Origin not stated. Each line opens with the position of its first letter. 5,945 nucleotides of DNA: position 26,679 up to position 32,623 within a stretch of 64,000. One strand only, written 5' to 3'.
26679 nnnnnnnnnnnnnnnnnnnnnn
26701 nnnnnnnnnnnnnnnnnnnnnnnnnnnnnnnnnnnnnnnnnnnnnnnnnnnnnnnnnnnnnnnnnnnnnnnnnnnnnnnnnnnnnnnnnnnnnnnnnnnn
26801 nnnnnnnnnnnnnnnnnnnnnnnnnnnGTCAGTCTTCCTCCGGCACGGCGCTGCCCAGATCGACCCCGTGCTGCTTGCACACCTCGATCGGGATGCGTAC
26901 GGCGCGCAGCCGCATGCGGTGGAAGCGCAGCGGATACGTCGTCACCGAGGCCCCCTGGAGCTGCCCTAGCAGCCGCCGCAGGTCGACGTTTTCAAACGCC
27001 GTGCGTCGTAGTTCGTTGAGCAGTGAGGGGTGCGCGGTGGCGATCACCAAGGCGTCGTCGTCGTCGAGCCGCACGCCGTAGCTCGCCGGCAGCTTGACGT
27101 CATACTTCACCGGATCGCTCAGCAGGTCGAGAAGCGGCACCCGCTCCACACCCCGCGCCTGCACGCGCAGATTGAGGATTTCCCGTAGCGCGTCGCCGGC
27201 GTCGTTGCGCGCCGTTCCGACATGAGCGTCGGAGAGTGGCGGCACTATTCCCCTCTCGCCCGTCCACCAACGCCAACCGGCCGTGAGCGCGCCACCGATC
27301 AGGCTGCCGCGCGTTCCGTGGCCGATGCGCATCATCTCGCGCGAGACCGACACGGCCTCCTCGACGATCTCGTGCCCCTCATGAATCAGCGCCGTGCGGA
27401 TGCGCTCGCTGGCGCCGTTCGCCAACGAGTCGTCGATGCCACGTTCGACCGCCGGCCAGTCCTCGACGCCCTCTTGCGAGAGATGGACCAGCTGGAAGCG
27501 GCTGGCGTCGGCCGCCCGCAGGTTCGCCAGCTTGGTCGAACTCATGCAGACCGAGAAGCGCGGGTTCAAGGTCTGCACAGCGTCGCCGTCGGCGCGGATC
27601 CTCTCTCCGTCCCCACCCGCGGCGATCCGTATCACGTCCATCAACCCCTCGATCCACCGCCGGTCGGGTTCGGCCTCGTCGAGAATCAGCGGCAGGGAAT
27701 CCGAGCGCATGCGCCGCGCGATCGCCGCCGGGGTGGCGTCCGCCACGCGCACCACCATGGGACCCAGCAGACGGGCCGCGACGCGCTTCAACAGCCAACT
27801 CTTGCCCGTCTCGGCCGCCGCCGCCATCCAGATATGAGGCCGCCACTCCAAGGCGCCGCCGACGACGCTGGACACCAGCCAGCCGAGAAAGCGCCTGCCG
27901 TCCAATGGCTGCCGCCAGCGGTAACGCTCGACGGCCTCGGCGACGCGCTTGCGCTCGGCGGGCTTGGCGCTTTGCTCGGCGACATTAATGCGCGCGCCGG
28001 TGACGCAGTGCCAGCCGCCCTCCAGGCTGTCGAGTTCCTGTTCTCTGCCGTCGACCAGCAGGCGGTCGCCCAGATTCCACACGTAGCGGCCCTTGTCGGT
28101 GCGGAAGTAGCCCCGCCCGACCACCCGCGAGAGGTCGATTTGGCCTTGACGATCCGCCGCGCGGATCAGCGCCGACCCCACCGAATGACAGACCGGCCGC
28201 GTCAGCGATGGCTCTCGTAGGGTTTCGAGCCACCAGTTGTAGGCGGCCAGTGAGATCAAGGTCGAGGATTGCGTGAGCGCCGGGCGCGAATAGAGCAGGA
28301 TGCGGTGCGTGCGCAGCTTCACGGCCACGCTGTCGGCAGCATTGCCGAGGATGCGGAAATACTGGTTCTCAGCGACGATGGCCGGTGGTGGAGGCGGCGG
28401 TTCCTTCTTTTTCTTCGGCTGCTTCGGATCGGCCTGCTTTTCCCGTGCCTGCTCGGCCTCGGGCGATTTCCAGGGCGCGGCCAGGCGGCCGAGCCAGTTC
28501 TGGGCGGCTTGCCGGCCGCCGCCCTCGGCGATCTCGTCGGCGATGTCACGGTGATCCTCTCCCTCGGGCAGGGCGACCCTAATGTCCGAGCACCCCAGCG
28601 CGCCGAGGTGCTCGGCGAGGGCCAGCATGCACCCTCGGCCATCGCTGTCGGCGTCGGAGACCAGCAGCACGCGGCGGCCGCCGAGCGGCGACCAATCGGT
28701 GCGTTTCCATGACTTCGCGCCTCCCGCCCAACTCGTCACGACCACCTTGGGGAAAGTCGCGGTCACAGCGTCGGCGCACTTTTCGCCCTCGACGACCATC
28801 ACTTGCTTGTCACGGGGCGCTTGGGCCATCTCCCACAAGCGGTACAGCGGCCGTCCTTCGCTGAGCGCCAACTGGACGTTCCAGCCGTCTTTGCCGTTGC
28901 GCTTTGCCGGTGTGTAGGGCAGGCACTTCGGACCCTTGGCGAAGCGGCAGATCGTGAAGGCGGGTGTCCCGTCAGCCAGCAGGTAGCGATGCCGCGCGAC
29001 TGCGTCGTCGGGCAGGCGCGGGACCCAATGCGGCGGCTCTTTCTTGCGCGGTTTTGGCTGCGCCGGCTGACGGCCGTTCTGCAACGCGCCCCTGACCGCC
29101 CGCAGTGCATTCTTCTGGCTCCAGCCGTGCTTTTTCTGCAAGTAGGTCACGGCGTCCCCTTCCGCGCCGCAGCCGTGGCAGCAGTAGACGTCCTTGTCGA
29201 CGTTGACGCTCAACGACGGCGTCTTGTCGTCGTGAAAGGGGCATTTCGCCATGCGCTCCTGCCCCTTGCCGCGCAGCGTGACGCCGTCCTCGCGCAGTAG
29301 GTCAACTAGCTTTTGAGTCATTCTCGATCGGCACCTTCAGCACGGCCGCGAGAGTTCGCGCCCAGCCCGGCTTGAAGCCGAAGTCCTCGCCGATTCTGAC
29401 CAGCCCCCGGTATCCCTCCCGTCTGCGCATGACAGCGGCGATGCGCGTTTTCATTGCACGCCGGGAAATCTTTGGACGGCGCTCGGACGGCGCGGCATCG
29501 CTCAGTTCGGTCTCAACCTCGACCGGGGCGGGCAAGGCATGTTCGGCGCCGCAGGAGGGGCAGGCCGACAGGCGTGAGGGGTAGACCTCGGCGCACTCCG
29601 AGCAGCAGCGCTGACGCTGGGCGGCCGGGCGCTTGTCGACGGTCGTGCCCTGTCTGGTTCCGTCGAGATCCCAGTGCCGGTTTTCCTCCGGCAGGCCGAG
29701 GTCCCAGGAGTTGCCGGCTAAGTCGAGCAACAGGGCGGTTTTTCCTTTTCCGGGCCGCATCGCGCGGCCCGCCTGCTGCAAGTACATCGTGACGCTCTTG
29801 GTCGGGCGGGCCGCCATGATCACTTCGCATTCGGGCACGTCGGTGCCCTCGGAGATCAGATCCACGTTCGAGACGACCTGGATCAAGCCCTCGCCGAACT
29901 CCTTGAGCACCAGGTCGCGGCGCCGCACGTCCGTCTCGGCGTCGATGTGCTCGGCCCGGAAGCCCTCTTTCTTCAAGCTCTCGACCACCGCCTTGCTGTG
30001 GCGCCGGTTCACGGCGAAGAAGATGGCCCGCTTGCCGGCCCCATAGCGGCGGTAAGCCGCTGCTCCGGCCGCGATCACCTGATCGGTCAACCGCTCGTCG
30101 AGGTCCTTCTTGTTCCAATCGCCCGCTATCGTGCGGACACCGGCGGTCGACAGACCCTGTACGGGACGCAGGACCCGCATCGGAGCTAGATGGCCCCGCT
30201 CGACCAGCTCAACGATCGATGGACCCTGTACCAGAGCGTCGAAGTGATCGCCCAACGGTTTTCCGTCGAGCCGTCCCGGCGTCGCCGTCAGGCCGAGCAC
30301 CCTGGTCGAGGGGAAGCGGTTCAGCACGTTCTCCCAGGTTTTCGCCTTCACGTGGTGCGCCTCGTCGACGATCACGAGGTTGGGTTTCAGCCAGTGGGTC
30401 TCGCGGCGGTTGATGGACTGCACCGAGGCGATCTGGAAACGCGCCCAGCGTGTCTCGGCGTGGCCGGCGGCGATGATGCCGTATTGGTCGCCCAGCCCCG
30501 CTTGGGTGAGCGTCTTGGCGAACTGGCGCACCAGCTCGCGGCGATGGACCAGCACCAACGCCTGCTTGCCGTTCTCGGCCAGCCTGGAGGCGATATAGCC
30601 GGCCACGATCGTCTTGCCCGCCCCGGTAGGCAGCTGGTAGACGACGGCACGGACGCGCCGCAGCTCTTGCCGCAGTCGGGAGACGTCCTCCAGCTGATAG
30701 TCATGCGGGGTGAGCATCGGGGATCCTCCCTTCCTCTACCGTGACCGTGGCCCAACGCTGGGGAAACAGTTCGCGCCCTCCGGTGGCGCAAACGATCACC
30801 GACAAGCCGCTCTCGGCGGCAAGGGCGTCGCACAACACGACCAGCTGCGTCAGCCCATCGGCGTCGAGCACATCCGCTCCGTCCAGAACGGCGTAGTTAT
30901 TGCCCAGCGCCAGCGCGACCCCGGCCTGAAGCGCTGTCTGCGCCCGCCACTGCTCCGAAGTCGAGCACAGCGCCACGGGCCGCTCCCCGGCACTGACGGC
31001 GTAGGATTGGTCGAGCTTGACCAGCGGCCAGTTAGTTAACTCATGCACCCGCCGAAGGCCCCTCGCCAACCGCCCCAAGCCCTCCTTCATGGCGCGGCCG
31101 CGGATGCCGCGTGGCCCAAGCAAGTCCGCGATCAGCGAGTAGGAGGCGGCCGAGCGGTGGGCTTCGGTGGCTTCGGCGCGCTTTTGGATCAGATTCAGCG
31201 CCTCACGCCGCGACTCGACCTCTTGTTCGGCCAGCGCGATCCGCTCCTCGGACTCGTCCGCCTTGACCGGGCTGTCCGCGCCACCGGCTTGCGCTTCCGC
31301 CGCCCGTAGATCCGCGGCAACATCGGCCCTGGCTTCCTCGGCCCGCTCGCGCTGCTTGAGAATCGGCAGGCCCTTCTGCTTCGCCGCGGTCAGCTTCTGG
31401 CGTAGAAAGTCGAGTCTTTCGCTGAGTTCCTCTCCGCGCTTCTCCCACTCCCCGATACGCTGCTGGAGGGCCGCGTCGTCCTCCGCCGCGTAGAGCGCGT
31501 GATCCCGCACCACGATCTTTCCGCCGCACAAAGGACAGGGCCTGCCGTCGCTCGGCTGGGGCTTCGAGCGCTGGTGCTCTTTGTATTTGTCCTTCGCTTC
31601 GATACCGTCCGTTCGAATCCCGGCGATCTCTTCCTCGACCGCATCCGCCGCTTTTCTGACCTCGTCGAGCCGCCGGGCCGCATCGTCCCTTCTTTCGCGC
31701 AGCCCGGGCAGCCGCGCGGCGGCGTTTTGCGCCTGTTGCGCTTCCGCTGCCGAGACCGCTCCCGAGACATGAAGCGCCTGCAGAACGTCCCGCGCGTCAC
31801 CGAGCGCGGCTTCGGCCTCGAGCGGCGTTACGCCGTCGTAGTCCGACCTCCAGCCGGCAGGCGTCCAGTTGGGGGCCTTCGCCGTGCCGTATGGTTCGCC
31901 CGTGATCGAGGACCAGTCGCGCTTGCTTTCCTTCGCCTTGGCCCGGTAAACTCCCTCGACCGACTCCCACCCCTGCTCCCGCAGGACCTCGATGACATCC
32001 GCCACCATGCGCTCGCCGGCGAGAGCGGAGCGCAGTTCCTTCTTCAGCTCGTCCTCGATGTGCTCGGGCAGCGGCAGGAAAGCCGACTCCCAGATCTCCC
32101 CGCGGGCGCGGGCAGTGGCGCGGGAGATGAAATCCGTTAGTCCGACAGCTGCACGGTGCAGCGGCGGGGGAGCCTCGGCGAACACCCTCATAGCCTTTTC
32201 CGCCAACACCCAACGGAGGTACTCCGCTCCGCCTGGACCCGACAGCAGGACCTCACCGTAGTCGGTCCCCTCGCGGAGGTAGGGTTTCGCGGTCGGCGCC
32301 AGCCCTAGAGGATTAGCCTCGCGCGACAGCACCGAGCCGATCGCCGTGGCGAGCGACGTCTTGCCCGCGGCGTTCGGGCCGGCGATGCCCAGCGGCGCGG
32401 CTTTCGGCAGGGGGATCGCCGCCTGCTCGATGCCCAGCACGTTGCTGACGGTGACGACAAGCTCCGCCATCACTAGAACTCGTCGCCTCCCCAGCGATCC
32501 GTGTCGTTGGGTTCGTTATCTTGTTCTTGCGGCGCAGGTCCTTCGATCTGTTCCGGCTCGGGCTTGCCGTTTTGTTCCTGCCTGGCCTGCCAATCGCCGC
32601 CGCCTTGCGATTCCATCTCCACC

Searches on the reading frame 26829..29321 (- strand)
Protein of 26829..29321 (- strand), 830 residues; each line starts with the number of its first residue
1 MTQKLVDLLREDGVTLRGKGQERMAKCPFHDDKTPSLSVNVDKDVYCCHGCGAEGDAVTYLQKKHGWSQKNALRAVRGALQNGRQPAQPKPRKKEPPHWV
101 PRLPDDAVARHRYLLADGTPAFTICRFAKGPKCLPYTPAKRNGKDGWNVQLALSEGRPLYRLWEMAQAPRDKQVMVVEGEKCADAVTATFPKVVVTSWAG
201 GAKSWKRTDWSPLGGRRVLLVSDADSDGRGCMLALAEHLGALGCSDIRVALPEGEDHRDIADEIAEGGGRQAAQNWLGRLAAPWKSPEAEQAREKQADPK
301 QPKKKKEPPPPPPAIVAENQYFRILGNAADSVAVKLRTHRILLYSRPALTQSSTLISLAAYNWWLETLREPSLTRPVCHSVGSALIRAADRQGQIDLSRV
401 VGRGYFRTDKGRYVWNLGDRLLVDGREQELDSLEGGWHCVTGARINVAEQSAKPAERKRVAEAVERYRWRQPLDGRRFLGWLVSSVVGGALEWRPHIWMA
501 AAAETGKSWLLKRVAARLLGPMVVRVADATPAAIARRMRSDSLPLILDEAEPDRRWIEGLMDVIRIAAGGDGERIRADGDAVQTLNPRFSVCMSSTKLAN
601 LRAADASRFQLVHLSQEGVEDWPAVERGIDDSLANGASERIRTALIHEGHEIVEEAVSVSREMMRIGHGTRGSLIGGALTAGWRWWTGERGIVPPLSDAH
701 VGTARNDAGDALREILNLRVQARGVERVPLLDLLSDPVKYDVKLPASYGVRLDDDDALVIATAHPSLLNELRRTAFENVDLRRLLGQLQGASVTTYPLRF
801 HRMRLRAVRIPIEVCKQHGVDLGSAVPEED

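Call 3: search_protein_families(library=pfam, proteins=[window:26829-29321:-], max_evalue=0.1)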
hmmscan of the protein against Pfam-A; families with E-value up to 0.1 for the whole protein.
window:26829-29321:- (830 aa): 3 families
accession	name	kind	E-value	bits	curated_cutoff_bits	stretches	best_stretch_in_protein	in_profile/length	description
PF01807.25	Zn_ribbon_DnaG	-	2.2e-18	66.3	24.9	1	4-76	14-85/98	CHC2 zinc finger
PF13362.12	Toprim_3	-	0.0013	19.5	27.2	1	196-261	22-89/95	Toprim domain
PF19898.4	DUF6371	-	0.0029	17.9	27.7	1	170-223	97-149/150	Domain of unknown function (DUF6371)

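Call 4: search_protein_families(library=phrogs, proteins=[window:26829-29321:-], max_evalue=0.01)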
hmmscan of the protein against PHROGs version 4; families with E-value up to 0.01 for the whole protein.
window:26829-29321:- (830 aa): 14 families
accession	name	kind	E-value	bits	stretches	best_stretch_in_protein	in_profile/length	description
phrog_35358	-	DNA, RNA and nucleotide metabolism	4.6e-42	145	1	317-621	410-724/968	DNA primase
phrog_21086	-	unknown function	8e-19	68.6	1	403-700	152-457/617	-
phrog_6444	-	DNA, RNA and nucleotide metabolism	9e-18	65.4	1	11-76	24-89/577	DNA primase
phrog_360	-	DNA, RNA and nucleotide metabolism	7.6e-17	62.6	1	21-94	28-101/133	DNA primase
phrog_6088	-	DNA, RNA and nucleotide metabolism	1.8e-14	54.1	1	108-264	151-283/772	DNA primase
phrog_239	-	DNA, RNA and nucleotide metabolism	4.4e-13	50.1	1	22-274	40-306/801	DNA primase/helicase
phrog_18097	-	DNA, RNA and nucleotide metabolism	2e-12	48.1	1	14-88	24-99/199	DNA primase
phrog_11992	-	unknown function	2.3e-12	48.5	1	20-84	25-87/177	-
phrog_4762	-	unknown function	2.3e-11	43.4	1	133-228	57-152/822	-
phrog_2304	-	DNA, RNA and nucleotide metabolism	8e-10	40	1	21-90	31-97/133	DNA primase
phrog_47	-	DNA, RNA and nucleotide metabolism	2.4e-09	37.3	1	18-79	46-108/947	DNA primase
phrog_26824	-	unknown function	6e-09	35.5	1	23-64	26-71/868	-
phrog_510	-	DNA, RNA and nucleotide metabolism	2.8e-07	30.6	1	6-95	27-117/667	DNA primase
phrog_5311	-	DNA, RNA and nucleotide metabolism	2.7e-05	23.6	1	18-72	92-151/692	helicase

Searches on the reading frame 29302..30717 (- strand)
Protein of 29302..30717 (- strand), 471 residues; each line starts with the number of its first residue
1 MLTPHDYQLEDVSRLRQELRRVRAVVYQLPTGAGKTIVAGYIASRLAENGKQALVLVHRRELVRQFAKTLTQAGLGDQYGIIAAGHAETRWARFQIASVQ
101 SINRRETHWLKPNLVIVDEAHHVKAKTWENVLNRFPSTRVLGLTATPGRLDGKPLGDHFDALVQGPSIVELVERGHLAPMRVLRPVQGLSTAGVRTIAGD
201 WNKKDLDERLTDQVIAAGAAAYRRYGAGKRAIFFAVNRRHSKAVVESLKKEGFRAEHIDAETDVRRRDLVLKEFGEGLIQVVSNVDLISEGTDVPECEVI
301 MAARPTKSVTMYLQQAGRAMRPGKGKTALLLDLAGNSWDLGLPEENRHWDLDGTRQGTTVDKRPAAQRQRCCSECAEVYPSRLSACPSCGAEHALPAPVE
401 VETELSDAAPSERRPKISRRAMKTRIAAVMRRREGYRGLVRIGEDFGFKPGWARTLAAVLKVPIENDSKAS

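Call 3: search_protein_families(library=pfam, proteins=[window:29302-30717:-], max_evalue=0.1)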
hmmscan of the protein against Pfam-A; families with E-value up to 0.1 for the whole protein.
window:29302-30717:- (471 aa): 10 families
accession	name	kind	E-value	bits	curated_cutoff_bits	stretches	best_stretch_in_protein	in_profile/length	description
PF04851.21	ResIII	-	8.7e-27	94.5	22.5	1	3-148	3-163/164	Type III restriction enzyme, res subunit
PF00271.37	Helicase_C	-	2.5e-15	57.1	23.5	1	227-323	14-110/110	Helicase conserved C-terminal domain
PF00270.35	DEAD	-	1.8e-13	51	26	1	22-148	14-161/167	DEAD/DEAH box helicase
PF18766.7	SWI2_SNF2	-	3.2e-07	30.7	26.7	1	22-164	19-172/221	SWI2/SNF2 ATPase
PF13604.12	AAA_30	-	4.3e-05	23.8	27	1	24-137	20-114/191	AAA domain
PF05127.21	NAT10_TcmA_helicase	-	0.00043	20.6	22.7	1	32-137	7-115/176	RNA cytidine acetyltransferase NAT10/TcmA, helicase domain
PF13401.12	AAA_22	-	0.00064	20.5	27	1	30-133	13-106/130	AAA domain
PF13245.12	AAA_19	-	0.0058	17.2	25.1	1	31-138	20-117/134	AAA domain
PF09848.15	SLFN-g3_helicase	-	0.0081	15.9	24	1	31-125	10-93/354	Schlafen group 3, DNA/RNA helicase domain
PF02562.22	PhoH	-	0.076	12.9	27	0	18-60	15-57/205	PhoH-like protein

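Call 4: search_protein_families(library=phrogs, proteins=[window:29302-30717:-], max_evalue=0.01)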
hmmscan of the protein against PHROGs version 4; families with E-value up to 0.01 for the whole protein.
window:29302-30717:- (471 aa): 8 families
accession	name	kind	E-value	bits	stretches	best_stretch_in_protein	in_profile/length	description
phrog_16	-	DNA, RNA and nucleotide metabolism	2.2e-88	298.6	1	1-396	270-654/986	DNA helicase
phrog_9690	-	DNA, RNA and nucleotide metabolism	4.1e-14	53.3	1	99-334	27-269/306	DNA helicase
phrog_16259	-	DNA, RNA and nucleotide metabolism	3.4e-13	50.5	1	2-128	116-241/330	DNA helicase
phrog_62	-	DNA, RNA and nucleotide metabolism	8.8e-11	41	1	2-150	695-852/1881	DNA helicase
phrog_16694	-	unknown function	1.5e-10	40.7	2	4-195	275-499/1010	-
phrog_27849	-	unknown function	1.1e-05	24.8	1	211-347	429-570/664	-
phrog_2488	-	DNA, RNA and nucleotide metabolism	3e-05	23.9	1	5-68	20-89/579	DNA helicase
phrog_6819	-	DNA, RNA and nucleotide metabolism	7.4e-05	22.3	0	196-303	212-311/645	Holliday junction branch migration helicase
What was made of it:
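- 29302..30717 (-): 471-aa SF2 (ResIII/DEAD + Helicase_C) helicase. Pfam ResIII 8.7e-27 and Helicase_C 2.5e-15 (call 3). phrog_16 DNA helicase 2e-88 (call 4).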

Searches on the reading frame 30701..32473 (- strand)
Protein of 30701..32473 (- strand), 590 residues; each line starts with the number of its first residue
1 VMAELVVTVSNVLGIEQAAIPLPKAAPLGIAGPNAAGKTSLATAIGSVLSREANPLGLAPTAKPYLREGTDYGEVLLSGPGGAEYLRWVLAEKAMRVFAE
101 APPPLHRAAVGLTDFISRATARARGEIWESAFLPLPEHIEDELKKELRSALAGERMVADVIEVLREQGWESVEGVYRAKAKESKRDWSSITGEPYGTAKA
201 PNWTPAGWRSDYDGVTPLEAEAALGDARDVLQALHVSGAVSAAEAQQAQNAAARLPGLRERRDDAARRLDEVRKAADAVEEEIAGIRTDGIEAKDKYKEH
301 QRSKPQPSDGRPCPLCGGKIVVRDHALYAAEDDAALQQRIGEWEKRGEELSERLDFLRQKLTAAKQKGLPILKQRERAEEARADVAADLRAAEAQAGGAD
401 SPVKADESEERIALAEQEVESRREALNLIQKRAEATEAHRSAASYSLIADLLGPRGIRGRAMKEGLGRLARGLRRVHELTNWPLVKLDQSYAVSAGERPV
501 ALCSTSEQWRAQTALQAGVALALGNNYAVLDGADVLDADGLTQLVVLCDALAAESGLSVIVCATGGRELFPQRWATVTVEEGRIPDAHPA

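Call 48: search_protein_families(library=ncbifam, proteins=[window:30701-32473:-], max_evalue=0.01)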
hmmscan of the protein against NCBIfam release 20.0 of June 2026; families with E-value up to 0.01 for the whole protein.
window:30701-32473:- (590 aa): 1 family
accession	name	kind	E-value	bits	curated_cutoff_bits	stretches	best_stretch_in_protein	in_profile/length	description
NF045487.1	ASRP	equivalog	2.5e-11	42.9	300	1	14-106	4-83/593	archaea-specific SMC-related protein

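Call 49: search_protein_families(library=padloc, proteins=[window:30701-32473:-], max_evalue=0.01)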
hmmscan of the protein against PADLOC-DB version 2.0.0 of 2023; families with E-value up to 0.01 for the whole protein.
window:30701-32473:- (590 aa): 5 families
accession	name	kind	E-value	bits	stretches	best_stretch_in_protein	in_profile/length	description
PDLC03859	LmuB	-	2.1e-08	31.8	1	230-436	251-407/611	-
PDLC04140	mad8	-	0.0024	15.4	1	20-190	22-132/314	mads_8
PDLC00269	PtuA1|PtuA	-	0.005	14.2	0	28-76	35-83/446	AAA ATPase domain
PDLC04135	mad3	-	0.0056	14.3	0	27-53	24-50/374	mads_3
PDLC00292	PtuA1|PtuA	-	0.0066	12.8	0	7-96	312-406/726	AAA ATPase domain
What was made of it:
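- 30701..32473 (-): 590-aa SMC/AAA_23-like ATPase, first gene of the conserved replication module. Weak NCBIfam SMC-related and PADLOC LmuB hits (calls 48, 49).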
